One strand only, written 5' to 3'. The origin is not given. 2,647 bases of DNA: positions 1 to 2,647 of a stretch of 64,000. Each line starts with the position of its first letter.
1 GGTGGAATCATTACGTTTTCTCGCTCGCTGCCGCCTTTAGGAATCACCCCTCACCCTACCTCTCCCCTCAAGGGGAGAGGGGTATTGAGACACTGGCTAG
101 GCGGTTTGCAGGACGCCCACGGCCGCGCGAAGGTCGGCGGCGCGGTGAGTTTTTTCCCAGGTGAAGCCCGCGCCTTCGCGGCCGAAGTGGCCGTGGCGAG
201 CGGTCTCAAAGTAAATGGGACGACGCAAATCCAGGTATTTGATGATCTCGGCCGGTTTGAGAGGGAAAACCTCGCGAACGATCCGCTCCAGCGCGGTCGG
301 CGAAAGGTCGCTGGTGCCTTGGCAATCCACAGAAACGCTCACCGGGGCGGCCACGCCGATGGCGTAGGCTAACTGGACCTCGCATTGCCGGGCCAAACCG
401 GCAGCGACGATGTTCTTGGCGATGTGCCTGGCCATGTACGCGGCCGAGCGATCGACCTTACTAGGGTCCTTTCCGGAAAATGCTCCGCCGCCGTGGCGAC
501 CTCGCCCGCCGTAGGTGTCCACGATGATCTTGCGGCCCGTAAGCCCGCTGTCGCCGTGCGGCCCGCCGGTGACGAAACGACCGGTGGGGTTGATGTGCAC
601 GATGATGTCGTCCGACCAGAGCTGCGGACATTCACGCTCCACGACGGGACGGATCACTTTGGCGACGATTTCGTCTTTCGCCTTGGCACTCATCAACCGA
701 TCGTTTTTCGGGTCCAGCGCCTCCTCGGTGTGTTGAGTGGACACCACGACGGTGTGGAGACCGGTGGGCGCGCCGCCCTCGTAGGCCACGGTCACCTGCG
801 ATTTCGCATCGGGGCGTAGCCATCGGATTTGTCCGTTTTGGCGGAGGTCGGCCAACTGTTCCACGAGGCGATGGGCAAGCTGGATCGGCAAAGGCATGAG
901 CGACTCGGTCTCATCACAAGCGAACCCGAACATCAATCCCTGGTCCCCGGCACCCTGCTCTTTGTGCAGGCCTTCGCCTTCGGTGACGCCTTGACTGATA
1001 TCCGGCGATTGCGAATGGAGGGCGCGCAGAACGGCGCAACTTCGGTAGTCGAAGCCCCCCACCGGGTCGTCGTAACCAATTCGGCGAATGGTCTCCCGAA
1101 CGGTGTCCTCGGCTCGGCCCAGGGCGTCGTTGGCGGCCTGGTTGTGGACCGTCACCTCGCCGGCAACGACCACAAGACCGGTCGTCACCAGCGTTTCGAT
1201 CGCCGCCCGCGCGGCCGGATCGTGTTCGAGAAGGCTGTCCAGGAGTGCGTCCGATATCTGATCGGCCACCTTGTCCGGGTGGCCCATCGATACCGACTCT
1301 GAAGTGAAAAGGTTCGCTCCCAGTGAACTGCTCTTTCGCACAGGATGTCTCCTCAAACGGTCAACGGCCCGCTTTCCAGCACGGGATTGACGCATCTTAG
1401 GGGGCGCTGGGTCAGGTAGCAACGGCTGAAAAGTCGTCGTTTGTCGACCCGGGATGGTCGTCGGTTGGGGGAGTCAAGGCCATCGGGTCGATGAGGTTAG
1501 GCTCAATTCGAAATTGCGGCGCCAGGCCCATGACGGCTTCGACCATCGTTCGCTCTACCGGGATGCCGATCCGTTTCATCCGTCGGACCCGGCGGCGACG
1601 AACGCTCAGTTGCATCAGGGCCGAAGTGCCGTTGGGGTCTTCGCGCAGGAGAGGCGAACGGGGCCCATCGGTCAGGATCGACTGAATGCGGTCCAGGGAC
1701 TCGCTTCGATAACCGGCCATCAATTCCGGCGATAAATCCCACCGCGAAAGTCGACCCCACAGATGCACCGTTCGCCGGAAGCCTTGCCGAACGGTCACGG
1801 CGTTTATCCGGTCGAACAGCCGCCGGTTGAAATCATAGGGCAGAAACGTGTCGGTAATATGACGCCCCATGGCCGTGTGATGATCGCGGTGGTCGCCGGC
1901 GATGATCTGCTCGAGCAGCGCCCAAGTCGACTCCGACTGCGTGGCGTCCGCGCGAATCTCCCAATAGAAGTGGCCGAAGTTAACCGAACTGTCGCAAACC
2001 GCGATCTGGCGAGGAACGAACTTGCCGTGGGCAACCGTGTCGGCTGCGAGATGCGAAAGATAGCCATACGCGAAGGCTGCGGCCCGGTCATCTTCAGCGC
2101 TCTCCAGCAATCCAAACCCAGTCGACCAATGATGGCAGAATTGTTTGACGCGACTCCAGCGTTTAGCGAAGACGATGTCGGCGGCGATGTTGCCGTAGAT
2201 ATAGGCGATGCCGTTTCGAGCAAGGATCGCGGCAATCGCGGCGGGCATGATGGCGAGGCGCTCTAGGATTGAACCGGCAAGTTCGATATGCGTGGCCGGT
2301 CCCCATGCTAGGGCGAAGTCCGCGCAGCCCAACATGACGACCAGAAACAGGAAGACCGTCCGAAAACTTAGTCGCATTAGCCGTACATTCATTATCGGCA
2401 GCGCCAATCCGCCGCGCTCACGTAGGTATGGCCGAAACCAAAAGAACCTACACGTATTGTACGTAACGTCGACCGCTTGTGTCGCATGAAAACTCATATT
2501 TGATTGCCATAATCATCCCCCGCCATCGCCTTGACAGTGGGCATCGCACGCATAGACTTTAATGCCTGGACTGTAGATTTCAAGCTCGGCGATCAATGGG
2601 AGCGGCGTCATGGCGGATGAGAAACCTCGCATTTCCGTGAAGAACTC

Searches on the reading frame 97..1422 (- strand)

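Call 90: search_protein_families(library=pfam, proteins=[window:97-1422:-], max_evalue=0.001)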
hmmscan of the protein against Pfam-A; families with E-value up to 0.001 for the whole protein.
window:97-1422:- (441 aa): 3 families
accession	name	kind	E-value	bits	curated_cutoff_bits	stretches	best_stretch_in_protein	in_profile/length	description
PF02773.21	S-AdoMet_synt_C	-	8.9e-65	217.2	25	1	286-424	2-138/138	S-adenosylmethionine synthetase, C-terminal domain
PF02772.21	S-AdoMet_synt_M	-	1.6e-43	148.1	29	1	155-283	1-120/120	S-adenosylmethionine synthetase, central domain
PF00438.25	S-AdoMet_synt_N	-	3.4e-36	124.2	33.1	1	37-140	2-99/99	S-adenosylmethionine synthetase, N-terminal domain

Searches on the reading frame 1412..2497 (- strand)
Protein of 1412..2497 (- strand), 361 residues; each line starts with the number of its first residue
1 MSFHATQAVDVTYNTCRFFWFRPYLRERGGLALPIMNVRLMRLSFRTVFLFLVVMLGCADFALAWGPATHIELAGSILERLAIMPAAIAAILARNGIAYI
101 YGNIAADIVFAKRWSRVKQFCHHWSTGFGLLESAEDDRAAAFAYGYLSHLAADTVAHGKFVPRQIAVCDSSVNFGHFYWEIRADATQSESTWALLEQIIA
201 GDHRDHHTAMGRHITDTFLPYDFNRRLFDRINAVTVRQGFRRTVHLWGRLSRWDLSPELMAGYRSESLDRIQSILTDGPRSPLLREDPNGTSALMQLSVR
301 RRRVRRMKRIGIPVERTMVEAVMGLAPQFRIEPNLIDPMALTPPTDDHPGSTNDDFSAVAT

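Call 90: search_protein_families(library=pfam, proteins=[window:1412-2497:-], max_evalue=0.001)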
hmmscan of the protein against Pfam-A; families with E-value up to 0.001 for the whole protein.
window:1412-2497:- (361 aa): 1 family
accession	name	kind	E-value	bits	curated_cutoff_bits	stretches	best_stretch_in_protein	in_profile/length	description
PF00882.24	Zn_dep_PLPC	-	1.8e-15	57.7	26.8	1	69-216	1-155/167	Zinc dependent phospholipase C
